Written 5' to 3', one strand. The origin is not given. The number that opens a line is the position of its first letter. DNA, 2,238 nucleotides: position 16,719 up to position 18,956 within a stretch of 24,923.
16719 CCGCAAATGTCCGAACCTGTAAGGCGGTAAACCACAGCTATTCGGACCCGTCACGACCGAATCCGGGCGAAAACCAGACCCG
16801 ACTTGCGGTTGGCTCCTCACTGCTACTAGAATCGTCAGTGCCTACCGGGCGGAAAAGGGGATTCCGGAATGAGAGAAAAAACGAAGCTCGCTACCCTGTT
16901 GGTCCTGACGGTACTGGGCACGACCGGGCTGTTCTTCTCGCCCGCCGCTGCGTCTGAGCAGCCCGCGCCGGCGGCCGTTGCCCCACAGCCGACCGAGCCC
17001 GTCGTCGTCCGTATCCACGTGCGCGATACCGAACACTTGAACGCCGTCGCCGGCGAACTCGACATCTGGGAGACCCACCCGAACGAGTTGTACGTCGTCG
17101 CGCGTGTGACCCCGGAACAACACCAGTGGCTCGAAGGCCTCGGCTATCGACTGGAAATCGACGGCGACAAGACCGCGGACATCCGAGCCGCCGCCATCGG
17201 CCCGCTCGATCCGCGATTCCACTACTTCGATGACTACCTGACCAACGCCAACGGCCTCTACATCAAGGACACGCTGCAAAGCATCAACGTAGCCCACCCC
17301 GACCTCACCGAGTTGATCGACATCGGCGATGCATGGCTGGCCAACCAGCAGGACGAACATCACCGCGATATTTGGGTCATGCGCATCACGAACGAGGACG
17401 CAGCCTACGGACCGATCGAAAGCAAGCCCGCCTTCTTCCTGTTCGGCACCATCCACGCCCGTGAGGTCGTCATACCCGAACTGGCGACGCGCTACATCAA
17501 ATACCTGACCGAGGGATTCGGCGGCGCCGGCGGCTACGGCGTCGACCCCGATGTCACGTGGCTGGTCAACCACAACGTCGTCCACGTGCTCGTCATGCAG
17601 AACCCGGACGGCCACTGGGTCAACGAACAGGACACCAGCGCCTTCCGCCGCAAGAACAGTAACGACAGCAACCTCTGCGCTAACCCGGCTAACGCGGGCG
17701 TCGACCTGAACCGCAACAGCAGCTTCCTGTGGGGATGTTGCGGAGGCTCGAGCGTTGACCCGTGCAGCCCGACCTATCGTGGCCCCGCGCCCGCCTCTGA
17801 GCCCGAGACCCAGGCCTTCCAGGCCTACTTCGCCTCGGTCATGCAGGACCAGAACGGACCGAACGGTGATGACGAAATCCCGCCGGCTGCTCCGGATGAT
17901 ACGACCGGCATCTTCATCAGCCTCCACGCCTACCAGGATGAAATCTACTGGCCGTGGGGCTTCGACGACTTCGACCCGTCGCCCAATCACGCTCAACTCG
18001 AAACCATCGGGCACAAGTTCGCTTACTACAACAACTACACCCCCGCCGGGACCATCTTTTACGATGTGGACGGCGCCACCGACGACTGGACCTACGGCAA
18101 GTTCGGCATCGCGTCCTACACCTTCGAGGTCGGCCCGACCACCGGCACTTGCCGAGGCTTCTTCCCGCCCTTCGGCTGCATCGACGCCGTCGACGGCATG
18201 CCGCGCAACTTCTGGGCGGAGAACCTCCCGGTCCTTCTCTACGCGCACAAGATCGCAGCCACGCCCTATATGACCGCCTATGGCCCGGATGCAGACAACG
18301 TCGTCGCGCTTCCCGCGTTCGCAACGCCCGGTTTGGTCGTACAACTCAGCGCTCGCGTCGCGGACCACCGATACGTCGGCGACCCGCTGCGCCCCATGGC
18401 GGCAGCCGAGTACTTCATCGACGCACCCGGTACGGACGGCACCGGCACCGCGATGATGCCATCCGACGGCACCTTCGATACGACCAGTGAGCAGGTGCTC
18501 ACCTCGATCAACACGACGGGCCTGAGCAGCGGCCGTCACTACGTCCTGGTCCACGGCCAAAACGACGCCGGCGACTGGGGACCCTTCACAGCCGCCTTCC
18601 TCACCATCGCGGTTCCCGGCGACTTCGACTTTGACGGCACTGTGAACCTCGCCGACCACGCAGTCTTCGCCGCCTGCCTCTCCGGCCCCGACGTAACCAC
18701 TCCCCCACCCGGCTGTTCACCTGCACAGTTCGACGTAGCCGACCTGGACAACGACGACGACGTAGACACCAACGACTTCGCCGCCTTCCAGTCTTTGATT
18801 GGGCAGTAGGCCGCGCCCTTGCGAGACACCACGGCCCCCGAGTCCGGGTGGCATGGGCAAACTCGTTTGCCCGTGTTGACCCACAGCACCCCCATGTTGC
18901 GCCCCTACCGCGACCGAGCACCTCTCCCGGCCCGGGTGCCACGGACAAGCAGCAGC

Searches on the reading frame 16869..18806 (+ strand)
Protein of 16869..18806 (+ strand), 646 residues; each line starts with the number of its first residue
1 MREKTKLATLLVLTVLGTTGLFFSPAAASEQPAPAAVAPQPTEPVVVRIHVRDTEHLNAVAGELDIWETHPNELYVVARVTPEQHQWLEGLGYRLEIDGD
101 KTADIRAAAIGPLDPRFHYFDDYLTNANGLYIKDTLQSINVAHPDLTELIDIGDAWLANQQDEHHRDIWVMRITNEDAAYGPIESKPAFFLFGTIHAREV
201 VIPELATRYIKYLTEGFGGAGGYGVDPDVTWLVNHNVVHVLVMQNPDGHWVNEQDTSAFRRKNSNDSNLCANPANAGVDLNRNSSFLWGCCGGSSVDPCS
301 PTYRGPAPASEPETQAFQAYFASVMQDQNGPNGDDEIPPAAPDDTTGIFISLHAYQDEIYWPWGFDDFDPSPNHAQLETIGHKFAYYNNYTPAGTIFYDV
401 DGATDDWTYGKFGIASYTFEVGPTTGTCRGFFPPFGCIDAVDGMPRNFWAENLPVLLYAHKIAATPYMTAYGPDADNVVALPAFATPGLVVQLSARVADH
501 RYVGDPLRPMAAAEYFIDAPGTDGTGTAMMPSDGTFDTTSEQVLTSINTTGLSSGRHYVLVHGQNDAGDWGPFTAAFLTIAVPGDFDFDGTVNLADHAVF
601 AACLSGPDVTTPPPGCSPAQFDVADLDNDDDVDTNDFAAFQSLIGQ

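Call 14: search_protein_families(library=pfam, proteins=[window:16869-18806:+], max_evalue=0.001)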
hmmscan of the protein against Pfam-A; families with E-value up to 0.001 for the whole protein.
window:16869-18806:+ (646 aa): 1 family
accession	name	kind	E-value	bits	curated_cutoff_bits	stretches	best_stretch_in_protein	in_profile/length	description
PF00246.29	Peptidase_M14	-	1.4e-46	159.9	21.6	1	133-438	2-276/286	Zinc carboxypeptidase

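Call 57: list_cluster_members(proteins=[P0001, P0007, window:16869-18806:+, window:20957-22453:+])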
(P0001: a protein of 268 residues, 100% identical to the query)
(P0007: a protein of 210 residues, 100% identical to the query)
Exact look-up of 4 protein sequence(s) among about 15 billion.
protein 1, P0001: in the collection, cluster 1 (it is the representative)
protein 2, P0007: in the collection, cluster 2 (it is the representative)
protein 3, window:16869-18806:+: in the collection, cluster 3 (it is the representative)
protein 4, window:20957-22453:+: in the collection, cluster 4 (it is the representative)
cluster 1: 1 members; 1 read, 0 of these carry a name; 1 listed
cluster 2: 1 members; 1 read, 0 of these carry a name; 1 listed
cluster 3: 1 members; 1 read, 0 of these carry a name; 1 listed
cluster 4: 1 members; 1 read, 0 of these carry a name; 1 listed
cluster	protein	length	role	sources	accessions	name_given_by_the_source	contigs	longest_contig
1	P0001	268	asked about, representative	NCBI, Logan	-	-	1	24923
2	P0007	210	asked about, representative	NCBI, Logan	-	-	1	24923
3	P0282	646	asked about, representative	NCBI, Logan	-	-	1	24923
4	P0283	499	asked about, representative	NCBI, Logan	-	-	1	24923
